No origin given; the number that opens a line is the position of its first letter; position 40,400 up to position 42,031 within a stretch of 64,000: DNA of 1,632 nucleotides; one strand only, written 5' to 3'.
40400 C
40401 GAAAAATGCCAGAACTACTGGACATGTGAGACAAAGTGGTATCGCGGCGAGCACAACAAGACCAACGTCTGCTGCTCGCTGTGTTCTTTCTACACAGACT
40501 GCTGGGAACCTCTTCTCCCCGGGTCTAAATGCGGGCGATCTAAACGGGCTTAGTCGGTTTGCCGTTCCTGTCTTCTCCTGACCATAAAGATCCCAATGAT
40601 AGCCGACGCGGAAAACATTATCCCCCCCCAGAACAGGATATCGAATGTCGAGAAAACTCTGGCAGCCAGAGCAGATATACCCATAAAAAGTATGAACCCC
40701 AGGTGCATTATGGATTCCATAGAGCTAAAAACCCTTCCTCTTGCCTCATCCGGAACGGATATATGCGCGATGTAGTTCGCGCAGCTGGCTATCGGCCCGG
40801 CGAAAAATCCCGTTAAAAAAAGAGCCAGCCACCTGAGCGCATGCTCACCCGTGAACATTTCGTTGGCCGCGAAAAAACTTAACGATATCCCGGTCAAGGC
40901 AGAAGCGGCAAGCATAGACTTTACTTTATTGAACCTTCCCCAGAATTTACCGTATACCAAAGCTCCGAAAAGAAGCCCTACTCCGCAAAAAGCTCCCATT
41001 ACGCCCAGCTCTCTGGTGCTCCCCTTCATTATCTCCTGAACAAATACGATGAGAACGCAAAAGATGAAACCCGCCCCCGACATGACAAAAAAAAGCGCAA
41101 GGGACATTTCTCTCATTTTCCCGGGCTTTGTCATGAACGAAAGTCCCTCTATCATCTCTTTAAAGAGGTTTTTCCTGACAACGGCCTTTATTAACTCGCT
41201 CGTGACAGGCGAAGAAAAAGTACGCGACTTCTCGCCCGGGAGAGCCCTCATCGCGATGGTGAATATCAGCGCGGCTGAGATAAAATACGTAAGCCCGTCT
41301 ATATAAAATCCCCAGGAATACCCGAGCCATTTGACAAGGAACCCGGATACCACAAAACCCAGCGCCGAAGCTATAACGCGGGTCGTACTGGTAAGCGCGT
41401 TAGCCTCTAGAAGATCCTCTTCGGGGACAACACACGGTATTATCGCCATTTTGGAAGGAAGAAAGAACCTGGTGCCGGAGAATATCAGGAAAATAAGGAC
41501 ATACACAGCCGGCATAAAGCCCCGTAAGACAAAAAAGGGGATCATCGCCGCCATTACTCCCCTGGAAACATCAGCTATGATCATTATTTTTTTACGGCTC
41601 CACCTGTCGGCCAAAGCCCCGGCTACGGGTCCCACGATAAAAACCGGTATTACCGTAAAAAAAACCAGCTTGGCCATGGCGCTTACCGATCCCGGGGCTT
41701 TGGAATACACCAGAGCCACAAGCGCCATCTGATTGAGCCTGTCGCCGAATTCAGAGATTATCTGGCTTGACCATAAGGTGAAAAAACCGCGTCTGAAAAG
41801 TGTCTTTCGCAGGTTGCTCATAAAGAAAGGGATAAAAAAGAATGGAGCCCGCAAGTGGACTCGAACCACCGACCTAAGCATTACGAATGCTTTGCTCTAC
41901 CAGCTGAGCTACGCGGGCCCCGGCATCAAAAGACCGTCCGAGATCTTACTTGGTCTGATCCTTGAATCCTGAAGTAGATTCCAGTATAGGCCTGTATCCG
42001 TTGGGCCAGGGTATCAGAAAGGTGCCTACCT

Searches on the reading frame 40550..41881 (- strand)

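Call 24: search_protein_families(library=pfam, proteins=[window:40550-41881:-], max_evalue=0.001)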
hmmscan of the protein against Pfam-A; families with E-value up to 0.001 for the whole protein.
window:40550-41881:- (443 aa): 2 families
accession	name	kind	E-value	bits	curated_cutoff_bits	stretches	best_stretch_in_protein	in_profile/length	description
PF07690.21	MFS_1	-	9.8e-29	100.8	33.4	2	37-238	2-203/347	Major Facilitator Superfamily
PF05977.19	MFS_3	-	1.2e-21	77.2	27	1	32-393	11-353/524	Transmembrane secretion effector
